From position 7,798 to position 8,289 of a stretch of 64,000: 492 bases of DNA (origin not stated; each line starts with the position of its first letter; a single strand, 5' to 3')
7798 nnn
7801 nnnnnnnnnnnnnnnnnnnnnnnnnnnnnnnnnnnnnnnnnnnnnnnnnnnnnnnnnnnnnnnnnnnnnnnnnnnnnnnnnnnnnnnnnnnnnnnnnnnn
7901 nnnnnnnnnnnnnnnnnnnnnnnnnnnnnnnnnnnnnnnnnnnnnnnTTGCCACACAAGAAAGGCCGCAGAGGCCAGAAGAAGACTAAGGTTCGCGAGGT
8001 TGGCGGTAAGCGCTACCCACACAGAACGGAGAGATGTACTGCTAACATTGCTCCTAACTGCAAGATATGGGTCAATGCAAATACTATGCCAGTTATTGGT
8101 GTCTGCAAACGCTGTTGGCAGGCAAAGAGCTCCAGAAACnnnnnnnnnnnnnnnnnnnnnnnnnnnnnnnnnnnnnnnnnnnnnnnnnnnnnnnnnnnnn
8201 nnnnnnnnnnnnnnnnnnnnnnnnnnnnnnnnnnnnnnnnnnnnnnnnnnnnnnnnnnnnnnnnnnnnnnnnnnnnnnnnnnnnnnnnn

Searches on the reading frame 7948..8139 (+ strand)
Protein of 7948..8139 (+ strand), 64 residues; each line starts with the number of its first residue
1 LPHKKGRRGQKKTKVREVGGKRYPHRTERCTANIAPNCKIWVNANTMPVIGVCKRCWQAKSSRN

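Call 7: search_protein_families(library=pfam, proteins=[window:7948-8139:+], max_evalue=1)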
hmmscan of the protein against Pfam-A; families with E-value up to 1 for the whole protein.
window:7948-8139:+ (64 aa): 0 families

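Call 10: find_homologous_proteins(query=window:7948-8139:+, max_evalue=0.01)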
Query window:7948-8139:+ (64 aa): 1 proteins with E <= 0.01 among 1 candidates.
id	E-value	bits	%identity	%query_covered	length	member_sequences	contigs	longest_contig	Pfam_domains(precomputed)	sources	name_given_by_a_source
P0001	2.1e-25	105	72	100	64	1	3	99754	-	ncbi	ncbi:MAG: hypothetical protein ACXADC_11225 [Candidatus Thorarchaeota archaeon]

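Call 12: find_encoding_contigs(protein=P0001, flank=6000, max_places=6)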
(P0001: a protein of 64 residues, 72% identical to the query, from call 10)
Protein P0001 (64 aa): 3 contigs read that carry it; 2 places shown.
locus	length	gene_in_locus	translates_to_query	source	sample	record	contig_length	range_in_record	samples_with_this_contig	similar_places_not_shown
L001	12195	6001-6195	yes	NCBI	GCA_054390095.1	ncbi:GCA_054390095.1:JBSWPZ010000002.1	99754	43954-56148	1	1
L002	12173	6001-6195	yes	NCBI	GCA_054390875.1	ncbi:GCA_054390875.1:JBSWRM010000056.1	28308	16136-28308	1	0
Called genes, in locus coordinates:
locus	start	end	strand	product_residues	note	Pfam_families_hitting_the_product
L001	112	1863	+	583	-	PF00989:PAS, PF13426:PAS_9 (weak), PF08447:PAS_3 (faint), PF00989:PAS, PF08448:PAS_4, PF13188:PAS_8, PF13426:PAS_9, PF02518:HATPase_c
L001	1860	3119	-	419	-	PF00301:Rubredoxin, PF01070:FMN_dh, PF01645:Glu_synthase (weak)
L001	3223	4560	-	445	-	PF07690:MFS_1, PF12832:MFS_1_like (weak), PF11700:ATG22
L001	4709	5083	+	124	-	PF07366:SnoaL (weak), PF12680:SnoaL_2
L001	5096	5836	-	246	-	PF00561:Abhydrolase_1, PF06821:Ser_hydrolase (faint), PF12146:Hydrolase_4, PF12697:Abhydrolase_6, PF20408:Abhydrolase_11 (faint)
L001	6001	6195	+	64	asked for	-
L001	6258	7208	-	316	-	PF02653:BPD_transp_2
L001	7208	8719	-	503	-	PF02653:BPD_transp_2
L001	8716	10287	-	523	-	PF00005:ABC_tran, PF13304:AAA_21 (faint), PF00005:ABC_tran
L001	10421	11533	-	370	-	PF02608:Bmp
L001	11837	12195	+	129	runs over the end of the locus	-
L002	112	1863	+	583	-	PF00989:PAS, PF13426:PAS_9 (weak), PF08447:PAS_3 (faint), PF00989:PAS, PF08448:PAS_4, PF13188:PAS_8, PF13426:PAS_9, PF02518:HATPase_c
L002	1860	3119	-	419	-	PF00301:Rubredoxin, PF01070:FMN_dh, PF01645:Glu_synthase (weak)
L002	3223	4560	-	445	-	PF07690:MFS_1, PF12832:MFS_1_like (weak), PF11700:ATG22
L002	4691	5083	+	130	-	PF07366:SnoaL (weak), PF12680:SnoaL_2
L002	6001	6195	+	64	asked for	-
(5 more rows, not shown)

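Call 13: find_encoding_contigs(protein=window:7948-8139:+, flank=3000, max_places=6)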
Protein window:7948-8139:+ (64 aa): no gene with exactly this product is on record in the collection.

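Call 19: find_related_loci(query=A2, collection=genome_contigs, flank=3000)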
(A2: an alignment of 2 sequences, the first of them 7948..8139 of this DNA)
Query A2 (64 aa) in genome_contigs; peptide patterns used: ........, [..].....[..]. (x = any residue, [..] = any of these).
37 stretches matched a pattern; 4 encode a relative of the query (tblastn E <= 1e-3); 4 distinct loci.
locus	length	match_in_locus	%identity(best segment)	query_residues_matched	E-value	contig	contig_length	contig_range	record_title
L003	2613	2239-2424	76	1-62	2e-29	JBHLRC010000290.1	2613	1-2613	MAG: Candidatus Thorarchaeota archaeon isolate QM2B.38 QM2B.38@65764, whole genome shotgun sequence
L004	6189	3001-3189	71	1-63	3e-29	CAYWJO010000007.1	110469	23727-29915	MAG TPA_asm: uncultured archaeon isolate SRP214966_co7_247 genome assembly, contig: NODE_55_length_110469_cov_8.023330,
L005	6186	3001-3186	71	1-62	4e-27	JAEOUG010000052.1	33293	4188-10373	MAG: Candidatus Thorarchaeota archaeon isolate FT1_004 k127_11749807, whole genome shotgun sequence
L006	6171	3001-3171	56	1-63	9e-19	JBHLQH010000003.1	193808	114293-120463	MAG: Candidatus Thorarchaeota archaeon isolate LCG1B.475 LCG1B.475@144, whole genome shotgun sequence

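Call 24: find_related_loci(query=A2, collection=metagenome_contigs, flank=3000)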
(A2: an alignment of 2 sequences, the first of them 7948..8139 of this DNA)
Query A2 (64 aa) in metagenome_contigs; peptide patterns used: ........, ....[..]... (x = any residue, [..] = any of these).
140 stretches matched a pattern; 1 encode a relative of the query (tblastn E <= 1e-3); 1 distinct loci.
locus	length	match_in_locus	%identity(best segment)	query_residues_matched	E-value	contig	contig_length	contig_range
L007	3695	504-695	69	1-64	7e-30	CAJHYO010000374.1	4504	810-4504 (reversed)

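Call 25: search_protein_representatives(alignment_id=A2)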
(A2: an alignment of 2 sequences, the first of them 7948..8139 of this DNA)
Query: 2 sequences, 64 profile positions. Proteins with E-value up to 0.001 (for the whole library): 6; up to 1e-10: 1; up to 1e-30: 0. The best 6 are listed.
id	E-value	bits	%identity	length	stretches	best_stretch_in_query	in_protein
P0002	1.2e-29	118.2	-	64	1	1-63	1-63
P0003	1.5e-10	57.0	-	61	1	6-62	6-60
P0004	1.2e-09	54.2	-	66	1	1-63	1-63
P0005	5.9e-09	51.9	-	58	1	17-63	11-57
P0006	1.1e-06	44.6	-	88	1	18-63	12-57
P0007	5.9e-04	35.9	-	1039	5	29-59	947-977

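Call 27: list_cluster_members(proteins=[P0002, P0003, P0004, P0005, P0006])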
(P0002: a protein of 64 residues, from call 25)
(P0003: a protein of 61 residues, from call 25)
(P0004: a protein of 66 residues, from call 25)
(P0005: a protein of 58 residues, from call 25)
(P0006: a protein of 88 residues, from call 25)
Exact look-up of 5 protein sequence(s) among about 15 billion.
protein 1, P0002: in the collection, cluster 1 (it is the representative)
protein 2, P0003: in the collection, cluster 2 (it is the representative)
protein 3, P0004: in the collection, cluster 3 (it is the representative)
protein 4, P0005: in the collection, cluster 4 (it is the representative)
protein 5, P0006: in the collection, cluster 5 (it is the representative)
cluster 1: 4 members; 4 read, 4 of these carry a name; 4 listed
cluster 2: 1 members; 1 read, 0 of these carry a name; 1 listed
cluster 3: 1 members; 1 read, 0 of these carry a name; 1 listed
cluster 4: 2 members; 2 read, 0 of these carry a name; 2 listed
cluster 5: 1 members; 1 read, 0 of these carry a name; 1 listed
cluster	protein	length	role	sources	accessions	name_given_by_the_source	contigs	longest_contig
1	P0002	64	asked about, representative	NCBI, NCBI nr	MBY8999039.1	MAG: hypothetical protein KGD60_15035 [Candidatus Thorarchaeota archaeon] | hypothetical protein [Candidatus Thorarchaeota archaeon]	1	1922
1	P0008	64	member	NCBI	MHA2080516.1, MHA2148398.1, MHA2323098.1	MAG: hypothetical protein ACXACG_15805 [Candidatus Thorarchaeota archaeon]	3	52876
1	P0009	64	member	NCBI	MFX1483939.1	MAG: hypothetical protein ACFFCP_12230 [Promethearchaeota archaeon]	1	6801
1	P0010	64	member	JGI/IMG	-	hypothetical protein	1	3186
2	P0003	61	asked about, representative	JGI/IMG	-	-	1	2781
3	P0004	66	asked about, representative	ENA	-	-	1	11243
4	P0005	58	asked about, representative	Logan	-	-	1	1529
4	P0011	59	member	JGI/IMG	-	-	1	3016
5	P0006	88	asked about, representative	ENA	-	-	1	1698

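Call 29: find_homologous_proteins(query=A4, max_evalue=0.001)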
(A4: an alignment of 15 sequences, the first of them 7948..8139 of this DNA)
Query A4 (15 sequences) (64 aa, profile of the alignment): 14 proteins with E <= 0.001 among 79 candidates.
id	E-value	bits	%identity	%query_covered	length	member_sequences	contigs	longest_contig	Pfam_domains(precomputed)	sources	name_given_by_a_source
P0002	5.9e-31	124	70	98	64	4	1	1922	-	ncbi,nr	ncbi:MAG: hypothetical protein KGD60_15035 [Candidatus Thorarchaeota archaeon]|nr:hypothetical prote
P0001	1.5e-30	123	72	100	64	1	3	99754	-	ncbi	ncbi:MAG: hypothetical protein ACXADC_11225 [Candidatus Thorarchaeota archaeon]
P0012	8.3e-28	114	67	98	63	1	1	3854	-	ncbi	ncbi:MAG: hypothetical protein ACFFD6_08315 [Candidatus Thorarchaeota archaeon]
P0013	1.3e-27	113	67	98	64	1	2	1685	-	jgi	jgi:hypothetical protein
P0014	1.8e-27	113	74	97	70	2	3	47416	-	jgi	jgi:hypothetical protein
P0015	2.8e-27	112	70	98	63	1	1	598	-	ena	-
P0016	5.6e-26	108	65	97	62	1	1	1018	-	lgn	-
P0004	7.9e-25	104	38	98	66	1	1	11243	-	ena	-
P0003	1.7e-22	97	49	77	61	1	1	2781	-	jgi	-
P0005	3.2e-21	93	47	73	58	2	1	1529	-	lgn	-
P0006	6.6e-20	89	38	98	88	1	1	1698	-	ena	-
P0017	4.0e-19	86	59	77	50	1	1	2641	-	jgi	jgi:hypothetical protein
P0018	4.9e-19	86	74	73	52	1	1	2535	-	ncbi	ncbi:MAG: hypothetical protein ACXAAR_09590 [Candidatus Thorarchaeota archaeon]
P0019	6.2e-16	76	36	66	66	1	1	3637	-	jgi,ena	jgi:hypothetical protein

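Call 33: find_encoding_contigs(protein=P0004, flank=4000, max_places=2)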
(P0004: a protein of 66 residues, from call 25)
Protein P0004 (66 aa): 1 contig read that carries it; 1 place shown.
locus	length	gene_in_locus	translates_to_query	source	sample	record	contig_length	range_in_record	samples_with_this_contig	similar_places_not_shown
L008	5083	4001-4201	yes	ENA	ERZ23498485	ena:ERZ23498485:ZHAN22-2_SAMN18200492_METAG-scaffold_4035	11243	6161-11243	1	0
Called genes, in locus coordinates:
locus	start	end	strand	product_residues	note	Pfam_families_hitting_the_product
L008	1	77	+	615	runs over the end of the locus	-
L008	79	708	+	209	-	-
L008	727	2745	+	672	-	-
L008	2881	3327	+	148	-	-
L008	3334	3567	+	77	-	-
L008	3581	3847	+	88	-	-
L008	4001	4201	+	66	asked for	-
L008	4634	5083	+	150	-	?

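Call 34: find_encoding_contigs(protein=P0003, flank=4000, max_places=2)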
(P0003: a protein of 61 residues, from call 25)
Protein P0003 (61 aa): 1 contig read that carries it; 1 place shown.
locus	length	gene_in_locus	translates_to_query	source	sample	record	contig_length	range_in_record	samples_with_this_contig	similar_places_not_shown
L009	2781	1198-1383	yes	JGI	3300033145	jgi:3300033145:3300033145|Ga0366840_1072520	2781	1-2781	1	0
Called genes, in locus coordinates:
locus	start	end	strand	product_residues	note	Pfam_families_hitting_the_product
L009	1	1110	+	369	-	?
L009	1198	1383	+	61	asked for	-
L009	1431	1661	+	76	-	-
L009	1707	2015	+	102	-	-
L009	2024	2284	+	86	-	-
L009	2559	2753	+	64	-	-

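Call 35: find_encoding_contigs(protein=P0014, flank=4000, max_places=3)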
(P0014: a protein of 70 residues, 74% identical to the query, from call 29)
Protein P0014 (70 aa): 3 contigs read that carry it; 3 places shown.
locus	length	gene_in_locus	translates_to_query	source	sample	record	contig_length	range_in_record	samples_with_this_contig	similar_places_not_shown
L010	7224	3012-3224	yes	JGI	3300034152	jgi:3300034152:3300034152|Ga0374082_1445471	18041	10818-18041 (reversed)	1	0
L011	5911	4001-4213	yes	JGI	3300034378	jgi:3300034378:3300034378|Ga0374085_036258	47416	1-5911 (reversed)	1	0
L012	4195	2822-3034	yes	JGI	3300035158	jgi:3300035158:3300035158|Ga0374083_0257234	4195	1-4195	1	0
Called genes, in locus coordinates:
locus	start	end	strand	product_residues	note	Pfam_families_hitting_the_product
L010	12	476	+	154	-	PF12680:SnoaL_2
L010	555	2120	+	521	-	-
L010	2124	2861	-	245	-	PF00561:Abhydrolase_1, PF12146:Hydrolase_4, PF12697:Abhydrolase_6, PF20408:Abhydrolase_11 (faint), PF12146:Hydrolase_4 (weak)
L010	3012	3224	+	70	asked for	-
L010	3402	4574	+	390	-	PF02608:Bmp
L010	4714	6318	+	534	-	PF00005:ABC_tran, PF13304:AAA_21 (faint), PF00005:ABC_tran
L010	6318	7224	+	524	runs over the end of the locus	PF02653:BPD_transp_2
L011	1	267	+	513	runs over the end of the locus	PF13088:BNR_2, PF13859:BNR_3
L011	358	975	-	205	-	PF00881:Nitroreductase, PF14512:TM1586_NiRdase (faint)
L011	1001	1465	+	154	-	PF12680:SnoaL_2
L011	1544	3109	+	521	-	-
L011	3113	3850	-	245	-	PF00561:Abhydrolase_1, PF12146:Hydrolase_4, PF12697:Abhydrolase_6, PF20408:Abhydrolase_11 (faint), PF12146:Hydrolase_4 (weak)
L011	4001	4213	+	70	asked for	-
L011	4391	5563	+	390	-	PF02608:Bmp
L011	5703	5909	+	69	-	?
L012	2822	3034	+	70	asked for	-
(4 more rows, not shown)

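Call 36: find_encoding_contigs(protein=P0012, flank=3000, max_places=2)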
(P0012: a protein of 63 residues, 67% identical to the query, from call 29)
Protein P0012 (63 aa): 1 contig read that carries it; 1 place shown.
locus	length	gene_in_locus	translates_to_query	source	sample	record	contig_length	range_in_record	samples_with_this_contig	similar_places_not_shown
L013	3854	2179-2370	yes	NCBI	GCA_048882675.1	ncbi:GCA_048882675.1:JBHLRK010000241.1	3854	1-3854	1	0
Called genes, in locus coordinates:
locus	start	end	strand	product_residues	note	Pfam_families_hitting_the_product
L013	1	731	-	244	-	PF07690:MFS_1, PF11700:ATG22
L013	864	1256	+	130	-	PF07366:SnoaL (faint), PF12680:SnoaL_2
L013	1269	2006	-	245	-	PF00561:Abhydrolase_1, PF00975:Thioesterase (weak), PF06821:Ser_hydrolase (weak), PF12146:Hydrolase_4, PF12697:Abhydrolase_6, PF20408:Abhydrolase_11 (faint), PF00561:Abhydrolase_1 (weak)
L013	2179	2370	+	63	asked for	-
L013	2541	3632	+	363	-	PF02608:Bmp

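Call 37: find_encoding_contigs(protein=P0013, flank=3000, max_places=2)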
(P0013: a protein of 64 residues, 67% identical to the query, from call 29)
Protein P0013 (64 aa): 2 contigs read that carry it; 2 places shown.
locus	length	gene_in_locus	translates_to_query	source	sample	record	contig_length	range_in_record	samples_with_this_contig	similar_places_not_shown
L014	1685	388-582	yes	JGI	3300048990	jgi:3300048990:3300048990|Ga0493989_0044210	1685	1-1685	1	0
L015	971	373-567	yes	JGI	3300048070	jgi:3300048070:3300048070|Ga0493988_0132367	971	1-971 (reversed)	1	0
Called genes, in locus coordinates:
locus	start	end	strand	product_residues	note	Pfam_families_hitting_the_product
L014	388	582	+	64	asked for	-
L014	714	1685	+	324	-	?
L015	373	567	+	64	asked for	-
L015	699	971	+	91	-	?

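Call 38: find_encoding_contigs(protein=P0019, flank=3000, max_places=2)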
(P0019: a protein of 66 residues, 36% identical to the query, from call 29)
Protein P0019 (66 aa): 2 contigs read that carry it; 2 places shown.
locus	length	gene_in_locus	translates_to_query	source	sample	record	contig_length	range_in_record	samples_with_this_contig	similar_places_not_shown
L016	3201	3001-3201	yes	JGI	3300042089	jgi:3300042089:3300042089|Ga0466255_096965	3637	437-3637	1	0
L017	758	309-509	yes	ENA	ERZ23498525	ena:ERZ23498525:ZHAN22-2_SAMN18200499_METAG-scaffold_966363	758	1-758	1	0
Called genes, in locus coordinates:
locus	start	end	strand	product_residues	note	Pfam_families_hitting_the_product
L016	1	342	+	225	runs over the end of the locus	-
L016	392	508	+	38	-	-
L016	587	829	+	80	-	PF07870:DUF1657 (weak)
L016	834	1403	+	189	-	-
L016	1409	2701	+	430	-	PF01068:DNA_ligase_A_M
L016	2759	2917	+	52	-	-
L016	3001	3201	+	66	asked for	?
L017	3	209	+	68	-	?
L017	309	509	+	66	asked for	-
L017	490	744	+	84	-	-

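Call 39: find_encoding_contigs(protein=P0005, flank=3000, max_places=2)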
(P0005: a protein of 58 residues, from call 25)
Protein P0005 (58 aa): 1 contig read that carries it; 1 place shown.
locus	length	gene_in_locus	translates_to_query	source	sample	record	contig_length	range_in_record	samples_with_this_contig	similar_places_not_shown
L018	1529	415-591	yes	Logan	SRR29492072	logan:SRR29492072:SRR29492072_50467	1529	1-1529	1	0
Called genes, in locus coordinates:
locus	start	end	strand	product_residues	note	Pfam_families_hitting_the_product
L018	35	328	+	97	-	-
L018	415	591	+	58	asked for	-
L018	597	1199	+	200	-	-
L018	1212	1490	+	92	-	-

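Call 40: find_encoding_contigs(protein=P0006, flank=3000, max_places=2)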
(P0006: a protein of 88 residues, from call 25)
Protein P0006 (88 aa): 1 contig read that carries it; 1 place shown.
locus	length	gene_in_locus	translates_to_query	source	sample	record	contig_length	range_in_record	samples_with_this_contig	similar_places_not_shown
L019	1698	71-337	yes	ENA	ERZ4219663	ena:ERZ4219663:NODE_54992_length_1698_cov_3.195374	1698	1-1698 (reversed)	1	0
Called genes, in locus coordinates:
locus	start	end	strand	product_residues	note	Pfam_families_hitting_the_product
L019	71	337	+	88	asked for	-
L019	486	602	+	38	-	-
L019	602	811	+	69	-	-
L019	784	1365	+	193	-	PF13392:HNH_3, PF07460:NUMOD3 (weak)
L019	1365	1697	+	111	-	?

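Call 41: find_encoding_contigs(protein=P0016, flank=3000, max_places=2)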
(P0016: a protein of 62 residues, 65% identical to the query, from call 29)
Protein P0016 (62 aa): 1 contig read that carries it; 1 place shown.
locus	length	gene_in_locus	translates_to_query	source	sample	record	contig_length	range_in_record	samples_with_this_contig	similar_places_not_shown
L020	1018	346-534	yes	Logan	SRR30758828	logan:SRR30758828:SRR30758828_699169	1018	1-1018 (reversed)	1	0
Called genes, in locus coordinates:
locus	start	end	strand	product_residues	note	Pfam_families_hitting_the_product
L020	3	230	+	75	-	?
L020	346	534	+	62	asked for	-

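Call 43: predict_structure(alignment_id=A5)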
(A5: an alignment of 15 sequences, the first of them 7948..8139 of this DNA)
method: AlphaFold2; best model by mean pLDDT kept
length: 64 residues; sequences in the alignment: 15
mean_pLDDT: 66.8   pTM: 0.41
mean pLDDT of the five models: 66.8, 54.7, 53.4, 51.8, 47.7
residues with pLDDT >= 90: 0; 70-90: 33; 50-70: 22; < 50: 9
segments of 3 or more residues with pLDDT < 50: 6-9
pLDDT, mean of each block of 10 residues (from residue 1): 51 51 67 73 77 82 68
secondary structure, 60 per line:
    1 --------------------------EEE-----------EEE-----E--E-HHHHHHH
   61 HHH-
elements in order: E27-29 E41-43 H54-63

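Call 44: search_protein_families(library=ncbifam, alignment_id=A5, max_evalue=1)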
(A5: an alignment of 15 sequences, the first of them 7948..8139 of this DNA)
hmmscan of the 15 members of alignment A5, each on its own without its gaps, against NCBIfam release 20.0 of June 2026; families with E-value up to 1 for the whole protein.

A. member 1, window:7948-8139:+ (64 aa): 0 families

B. families by the number of members that match (of 15 scanned): 0 families

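Call 45: search_protein_families(library=phrogs, alignment_id=A5, max_evalue=1)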
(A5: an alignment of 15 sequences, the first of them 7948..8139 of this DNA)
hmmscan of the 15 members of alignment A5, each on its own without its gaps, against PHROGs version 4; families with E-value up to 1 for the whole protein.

A. member 1, window:7948-8139:+ (64 aa): 0 families

B. families by the number of members that match (of 15 scanned): 10 families
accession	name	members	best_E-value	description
phrog_27132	-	3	0.0047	-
phrog_18271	-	2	0.17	-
phrog_9753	-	1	0.014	-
phrog_29972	-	1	0.047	-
phrog_23937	-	1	0.066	-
phrog_23153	-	1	0.075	-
phrog_32924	-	1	0.2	-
phrog_668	-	1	0.21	HTH DNA binding protein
phrog_15267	-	1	0.26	DNA helicase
phrog_2221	-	1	0.32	-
